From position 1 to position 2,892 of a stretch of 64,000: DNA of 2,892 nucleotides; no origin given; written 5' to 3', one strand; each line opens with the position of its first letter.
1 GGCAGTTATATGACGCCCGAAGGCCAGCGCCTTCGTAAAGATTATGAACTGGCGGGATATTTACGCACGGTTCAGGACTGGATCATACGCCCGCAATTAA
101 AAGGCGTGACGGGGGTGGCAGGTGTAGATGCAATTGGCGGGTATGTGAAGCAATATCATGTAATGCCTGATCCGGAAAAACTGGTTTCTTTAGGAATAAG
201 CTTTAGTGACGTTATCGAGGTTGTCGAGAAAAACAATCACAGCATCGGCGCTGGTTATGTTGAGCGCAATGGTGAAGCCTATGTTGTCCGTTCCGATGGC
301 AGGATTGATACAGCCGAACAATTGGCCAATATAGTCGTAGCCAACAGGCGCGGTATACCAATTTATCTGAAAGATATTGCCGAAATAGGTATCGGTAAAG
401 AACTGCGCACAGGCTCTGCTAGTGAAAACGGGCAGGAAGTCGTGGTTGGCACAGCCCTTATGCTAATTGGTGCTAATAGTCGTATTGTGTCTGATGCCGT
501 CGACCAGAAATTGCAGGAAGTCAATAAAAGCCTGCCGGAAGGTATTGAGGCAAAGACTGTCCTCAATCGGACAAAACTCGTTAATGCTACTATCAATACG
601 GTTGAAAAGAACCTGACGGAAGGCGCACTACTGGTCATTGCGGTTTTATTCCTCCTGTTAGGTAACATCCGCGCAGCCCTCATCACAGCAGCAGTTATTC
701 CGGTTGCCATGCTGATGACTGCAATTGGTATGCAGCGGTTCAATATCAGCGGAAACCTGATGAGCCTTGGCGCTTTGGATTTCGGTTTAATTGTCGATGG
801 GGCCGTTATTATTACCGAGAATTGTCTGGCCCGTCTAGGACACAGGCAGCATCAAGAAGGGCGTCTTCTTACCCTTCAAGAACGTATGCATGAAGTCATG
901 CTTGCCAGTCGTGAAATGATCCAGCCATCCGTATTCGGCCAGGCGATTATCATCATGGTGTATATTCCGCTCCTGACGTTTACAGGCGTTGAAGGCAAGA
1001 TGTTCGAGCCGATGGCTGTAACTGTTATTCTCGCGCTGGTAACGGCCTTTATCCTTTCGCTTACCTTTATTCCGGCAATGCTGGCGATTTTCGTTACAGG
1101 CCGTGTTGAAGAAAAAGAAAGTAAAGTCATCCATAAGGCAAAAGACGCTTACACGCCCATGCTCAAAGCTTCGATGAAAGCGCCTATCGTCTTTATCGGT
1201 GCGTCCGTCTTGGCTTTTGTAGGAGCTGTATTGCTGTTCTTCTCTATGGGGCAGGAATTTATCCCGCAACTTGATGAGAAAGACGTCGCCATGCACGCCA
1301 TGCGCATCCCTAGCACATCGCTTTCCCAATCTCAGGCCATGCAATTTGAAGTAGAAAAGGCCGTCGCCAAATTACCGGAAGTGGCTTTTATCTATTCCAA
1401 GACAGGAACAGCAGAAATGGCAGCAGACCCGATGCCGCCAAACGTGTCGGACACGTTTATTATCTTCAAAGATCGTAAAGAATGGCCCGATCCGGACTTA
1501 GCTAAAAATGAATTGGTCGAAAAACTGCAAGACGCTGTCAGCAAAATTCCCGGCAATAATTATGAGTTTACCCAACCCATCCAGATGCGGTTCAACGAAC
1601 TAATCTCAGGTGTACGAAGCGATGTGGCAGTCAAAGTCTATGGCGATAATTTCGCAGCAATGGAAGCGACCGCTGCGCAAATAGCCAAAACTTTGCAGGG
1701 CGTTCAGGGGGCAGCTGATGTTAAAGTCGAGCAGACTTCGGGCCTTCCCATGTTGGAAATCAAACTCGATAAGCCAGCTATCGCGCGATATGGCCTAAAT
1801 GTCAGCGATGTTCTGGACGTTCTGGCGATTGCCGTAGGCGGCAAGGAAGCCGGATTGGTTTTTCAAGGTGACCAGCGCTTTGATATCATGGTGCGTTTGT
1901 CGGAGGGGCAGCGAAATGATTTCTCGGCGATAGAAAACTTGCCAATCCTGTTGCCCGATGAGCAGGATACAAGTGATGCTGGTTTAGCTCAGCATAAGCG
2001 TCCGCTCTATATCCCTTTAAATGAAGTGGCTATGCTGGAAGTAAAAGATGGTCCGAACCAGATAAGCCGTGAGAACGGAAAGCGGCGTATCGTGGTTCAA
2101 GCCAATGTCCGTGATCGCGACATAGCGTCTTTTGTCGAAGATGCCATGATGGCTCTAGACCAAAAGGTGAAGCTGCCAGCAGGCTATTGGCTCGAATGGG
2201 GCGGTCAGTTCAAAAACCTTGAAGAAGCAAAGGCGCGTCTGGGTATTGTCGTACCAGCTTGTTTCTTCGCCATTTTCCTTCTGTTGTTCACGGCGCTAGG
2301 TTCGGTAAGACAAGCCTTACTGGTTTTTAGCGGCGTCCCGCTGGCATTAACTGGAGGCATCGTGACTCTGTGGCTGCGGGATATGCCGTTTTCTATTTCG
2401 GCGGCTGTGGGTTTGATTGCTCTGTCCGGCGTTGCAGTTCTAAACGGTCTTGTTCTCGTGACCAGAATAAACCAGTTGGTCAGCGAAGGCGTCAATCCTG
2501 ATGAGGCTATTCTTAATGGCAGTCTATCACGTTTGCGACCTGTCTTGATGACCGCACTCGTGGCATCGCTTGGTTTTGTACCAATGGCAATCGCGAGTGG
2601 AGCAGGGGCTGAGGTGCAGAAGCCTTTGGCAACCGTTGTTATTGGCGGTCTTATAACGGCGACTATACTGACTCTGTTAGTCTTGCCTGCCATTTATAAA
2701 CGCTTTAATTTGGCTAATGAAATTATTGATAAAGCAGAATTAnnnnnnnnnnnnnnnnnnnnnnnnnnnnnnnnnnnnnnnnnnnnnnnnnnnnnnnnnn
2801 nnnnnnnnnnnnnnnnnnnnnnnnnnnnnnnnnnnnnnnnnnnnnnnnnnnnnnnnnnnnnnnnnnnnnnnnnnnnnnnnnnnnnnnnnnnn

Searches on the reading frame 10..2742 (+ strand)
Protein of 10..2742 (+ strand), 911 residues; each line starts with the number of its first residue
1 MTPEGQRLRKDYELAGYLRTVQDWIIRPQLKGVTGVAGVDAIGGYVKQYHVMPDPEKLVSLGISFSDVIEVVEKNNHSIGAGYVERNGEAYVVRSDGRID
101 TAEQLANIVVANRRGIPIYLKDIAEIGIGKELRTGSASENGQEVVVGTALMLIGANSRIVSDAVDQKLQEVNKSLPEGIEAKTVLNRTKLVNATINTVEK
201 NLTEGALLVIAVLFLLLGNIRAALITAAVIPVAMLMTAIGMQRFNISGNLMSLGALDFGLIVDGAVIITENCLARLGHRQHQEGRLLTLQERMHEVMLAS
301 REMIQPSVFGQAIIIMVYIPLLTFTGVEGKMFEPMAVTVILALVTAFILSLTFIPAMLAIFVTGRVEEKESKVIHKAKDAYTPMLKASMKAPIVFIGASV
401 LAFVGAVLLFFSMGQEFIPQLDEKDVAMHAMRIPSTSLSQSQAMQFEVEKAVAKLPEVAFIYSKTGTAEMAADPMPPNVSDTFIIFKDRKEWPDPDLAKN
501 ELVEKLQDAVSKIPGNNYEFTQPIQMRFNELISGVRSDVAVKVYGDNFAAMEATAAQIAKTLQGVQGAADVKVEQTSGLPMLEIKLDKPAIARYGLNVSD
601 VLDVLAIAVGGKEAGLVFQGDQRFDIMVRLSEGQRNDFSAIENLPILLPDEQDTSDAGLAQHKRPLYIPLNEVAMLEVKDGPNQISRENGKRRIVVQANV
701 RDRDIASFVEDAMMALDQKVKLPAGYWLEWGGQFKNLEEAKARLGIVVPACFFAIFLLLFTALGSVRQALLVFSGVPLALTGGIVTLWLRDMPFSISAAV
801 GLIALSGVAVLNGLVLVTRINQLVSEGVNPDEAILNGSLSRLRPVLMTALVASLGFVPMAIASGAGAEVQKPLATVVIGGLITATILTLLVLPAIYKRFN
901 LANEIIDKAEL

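Call 8: search_protein_families(library=pfam, proteins=[window:10-2742:+], max_evalue=0.001)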
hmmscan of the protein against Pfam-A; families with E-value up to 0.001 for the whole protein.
window:10-2742:+ (911 aa): 1 family
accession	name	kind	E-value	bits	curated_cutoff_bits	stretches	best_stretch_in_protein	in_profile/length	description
PF00873.25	ACR_tran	-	8.6e-266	884.9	28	1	17-898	152-1019/1021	AcrB/AcrD/AcrF family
